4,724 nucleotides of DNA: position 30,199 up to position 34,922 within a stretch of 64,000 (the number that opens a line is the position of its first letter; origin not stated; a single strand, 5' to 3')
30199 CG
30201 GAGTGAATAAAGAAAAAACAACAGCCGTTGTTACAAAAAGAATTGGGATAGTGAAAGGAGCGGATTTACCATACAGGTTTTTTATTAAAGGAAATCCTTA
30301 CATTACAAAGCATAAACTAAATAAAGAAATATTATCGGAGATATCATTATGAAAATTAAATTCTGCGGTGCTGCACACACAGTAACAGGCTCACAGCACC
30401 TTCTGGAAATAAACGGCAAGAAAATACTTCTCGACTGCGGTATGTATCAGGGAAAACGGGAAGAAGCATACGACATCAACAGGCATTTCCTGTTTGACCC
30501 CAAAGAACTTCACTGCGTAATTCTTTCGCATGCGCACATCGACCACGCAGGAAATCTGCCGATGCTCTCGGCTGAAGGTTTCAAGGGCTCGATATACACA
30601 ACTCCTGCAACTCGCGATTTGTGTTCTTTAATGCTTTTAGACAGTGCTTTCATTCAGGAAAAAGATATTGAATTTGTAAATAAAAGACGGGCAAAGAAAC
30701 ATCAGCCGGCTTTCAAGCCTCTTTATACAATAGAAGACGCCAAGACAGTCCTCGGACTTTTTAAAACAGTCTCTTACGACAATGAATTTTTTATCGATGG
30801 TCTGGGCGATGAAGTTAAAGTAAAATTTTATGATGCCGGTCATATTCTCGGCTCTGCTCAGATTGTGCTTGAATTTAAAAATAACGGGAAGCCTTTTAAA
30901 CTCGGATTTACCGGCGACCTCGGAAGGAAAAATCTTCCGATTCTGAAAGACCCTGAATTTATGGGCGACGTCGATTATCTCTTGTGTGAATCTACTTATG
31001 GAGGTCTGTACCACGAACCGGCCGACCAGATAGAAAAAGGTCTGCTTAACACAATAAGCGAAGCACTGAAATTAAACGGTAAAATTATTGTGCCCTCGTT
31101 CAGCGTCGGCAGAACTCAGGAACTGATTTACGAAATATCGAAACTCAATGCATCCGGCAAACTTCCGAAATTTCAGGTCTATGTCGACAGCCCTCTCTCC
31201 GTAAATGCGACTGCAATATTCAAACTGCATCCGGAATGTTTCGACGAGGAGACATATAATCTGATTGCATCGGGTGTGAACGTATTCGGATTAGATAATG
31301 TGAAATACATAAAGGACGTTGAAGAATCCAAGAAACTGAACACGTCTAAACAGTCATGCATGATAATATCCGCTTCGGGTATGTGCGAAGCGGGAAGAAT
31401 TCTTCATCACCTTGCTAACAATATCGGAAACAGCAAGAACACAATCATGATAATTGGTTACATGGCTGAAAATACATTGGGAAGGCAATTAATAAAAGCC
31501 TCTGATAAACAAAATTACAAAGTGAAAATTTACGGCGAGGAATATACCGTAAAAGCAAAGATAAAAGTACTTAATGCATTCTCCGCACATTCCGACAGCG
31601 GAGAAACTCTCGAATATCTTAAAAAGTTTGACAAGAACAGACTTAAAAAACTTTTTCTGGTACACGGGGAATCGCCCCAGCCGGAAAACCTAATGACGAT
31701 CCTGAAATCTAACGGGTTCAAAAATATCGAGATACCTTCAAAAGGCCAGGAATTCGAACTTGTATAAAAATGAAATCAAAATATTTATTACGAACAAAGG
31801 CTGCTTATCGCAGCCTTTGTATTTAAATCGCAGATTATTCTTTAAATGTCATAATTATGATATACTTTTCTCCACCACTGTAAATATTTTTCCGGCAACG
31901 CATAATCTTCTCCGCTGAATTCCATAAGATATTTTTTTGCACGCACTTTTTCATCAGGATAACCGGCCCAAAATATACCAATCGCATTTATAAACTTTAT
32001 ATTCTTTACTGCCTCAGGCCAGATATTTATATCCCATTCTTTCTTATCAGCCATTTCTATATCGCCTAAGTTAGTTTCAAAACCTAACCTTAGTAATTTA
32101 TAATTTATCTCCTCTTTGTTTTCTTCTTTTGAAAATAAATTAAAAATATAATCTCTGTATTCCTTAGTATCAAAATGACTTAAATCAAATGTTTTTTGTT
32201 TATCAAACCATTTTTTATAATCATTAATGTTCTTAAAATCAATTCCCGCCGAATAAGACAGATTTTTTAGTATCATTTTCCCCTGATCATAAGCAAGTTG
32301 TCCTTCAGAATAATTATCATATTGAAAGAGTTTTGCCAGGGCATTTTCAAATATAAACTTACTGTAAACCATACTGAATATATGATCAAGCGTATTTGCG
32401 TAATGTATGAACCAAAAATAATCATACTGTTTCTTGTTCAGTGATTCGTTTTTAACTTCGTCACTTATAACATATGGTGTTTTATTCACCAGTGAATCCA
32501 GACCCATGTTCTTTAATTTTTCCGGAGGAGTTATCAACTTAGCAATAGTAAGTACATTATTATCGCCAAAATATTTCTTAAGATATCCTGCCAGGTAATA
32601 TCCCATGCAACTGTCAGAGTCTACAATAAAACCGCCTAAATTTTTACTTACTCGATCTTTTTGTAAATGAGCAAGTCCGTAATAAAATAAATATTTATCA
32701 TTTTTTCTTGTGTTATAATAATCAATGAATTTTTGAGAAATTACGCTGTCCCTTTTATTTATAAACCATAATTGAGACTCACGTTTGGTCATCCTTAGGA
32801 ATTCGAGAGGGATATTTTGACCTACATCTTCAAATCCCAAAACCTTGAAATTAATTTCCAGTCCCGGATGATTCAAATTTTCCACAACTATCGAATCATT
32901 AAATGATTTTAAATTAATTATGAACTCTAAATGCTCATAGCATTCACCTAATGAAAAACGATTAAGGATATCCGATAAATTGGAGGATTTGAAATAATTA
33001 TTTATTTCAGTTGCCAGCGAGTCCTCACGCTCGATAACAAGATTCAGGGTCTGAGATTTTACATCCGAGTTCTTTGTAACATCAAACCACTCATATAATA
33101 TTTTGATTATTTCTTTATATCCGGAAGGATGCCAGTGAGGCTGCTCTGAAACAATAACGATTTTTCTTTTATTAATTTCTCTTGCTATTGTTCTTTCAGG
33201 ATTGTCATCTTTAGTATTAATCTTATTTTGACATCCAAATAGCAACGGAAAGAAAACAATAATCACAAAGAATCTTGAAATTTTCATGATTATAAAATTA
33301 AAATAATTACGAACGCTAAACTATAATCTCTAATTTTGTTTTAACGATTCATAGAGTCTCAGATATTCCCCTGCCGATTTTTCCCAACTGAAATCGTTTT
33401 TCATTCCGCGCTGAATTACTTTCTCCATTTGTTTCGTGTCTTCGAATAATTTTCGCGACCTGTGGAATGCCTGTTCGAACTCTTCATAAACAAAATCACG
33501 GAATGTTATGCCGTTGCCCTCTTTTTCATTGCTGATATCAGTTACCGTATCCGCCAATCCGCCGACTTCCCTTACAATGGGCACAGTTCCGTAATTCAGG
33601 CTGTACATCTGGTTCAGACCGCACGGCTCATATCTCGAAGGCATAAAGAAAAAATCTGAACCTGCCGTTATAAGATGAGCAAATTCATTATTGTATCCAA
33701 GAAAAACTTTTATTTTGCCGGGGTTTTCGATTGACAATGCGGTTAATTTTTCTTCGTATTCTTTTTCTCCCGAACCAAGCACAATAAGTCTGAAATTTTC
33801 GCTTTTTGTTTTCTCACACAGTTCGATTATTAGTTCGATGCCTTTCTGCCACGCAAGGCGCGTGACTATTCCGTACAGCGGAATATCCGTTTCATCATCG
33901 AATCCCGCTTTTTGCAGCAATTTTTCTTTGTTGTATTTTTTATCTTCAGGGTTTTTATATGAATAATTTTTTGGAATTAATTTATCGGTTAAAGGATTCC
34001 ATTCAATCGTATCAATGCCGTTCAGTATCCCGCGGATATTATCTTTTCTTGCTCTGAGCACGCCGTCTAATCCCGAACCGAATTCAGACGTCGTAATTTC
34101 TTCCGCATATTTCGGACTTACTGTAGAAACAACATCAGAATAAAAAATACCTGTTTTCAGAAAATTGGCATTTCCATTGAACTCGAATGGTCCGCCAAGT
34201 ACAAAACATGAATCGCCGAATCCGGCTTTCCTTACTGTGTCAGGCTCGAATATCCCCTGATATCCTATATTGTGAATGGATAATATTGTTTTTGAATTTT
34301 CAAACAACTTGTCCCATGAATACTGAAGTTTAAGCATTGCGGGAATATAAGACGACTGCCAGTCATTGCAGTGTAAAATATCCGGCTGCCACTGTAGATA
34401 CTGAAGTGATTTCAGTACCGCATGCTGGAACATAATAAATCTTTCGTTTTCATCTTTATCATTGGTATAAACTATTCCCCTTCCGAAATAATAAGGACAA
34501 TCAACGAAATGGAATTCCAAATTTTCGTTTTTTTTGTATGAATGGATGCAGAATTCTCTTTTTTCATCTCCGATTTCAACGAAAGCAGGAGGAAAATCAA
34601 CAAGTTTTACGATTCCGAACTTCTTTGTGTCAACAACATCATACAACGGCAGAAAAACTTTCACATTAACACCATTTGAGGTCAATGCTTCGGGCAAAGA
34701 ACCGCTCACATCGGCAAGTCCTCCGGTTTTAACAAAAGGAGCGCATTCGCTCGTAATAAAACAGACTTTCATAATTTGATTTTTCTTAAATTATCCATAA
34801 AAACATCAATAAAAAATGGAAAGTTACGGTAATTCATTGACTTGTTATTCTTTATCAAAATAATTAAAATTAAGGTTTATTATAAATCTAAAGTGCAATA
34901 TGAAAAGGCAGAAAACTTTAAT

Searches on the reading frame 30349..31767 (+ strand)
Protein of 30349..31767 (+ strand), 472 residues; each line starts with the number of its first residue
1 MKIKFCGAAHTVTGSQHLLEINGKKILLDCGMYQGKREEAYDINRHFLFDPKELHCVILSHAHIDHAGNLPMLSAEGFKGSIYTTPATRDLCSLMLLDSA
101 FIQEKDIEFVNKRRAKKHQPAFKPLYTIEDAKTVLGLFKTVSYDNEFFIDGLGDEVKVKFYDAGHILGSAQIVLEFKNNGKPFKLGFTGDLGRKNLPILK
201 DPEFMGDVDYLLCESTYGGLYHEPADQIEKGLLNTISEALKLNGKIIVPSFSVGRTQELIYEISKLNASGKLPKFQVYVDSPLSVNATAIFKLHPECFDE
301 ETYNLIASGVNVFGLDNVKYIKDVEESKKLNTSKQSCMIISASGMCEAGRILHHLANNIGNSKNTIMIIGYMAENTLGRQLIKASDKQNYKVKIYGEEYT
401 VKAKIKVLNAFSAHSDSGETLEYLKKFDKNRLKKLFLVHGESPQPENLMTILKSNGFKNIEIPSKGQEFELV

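Call 50: search_protein_families(library=pfam, proteins=[window:30349-31767:+], max_evalue=0.00001)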
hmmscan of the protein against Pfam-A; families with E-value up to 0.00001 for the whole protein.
window:30349-31767:+ (472 aa): 4 families
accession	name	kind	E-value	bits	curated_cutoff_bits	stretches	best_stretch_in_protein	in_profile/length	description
PF10996.14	Beta-Casp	-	5.1e-38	130.7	27.7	1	256-381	1-120/120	Beta-Casp domain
PF00753.33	Lactamase_B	-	2e-12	47.9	22.7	1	15-249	7-194/196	Metallo-beta-lactamase superfamily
PF16661.11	Lactamase_B_6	-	2.4e-11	43.8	27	1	18-170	1-145/193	Metallo-beta-lactamase superfamily domain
PF07521.17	RMMBL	-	7.2e-09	36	21.6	1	399-448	2-48/63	Zn-dependent metallo-hydrolase RNA specificity domain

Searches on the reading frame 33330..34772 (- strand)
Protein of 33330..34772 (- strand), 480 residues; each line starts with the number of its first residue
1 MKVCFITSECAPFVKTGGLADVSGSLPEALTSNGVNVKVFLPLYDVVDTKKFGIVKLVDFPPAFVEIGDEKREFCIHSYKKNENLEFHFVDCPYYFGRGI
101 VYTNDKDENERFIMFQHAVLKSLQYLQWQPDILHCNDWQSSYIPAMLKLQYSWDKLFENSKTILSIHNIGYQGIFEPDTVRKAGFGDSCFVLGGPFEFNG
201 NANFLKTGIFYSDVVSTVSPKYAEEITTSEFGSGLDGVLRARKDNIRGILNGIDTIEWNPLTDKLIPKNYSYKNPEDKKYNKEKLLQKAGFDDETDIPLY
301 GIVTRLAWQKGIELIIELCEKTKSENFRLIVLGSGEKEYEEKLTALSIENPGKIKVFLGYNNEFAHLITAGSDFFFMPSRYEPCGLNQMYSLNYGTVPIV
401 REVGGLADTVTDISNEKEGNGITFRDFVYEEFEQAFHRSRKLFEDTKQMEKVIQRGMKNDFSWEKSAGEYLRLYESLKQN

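Call 50: search_protein_families(library=pfam, proteins=[window:33330-34772:-], max_evalue=0.00001)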
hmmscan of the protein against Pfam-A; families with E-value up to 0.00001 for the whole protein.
window:33330-34772:- (480 aa): 3 families
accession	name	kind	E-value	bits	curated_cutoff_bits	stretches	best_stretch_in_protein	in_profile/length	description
PF08323.17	Glyco_transf_5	-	1e-78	264.8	22.7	1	2-240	1-238/239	Starch synthase catalytic domain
PF00534.26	Glycos_transf_1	-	5.3e-18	65.6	26.4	1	298-456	16-169/172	Glycosyl transferases group 1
PF13692.12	Glyco_trans_1_4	-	4.7e-10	40.3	27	1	301-425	5-125/142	Glycosyl transferases group 1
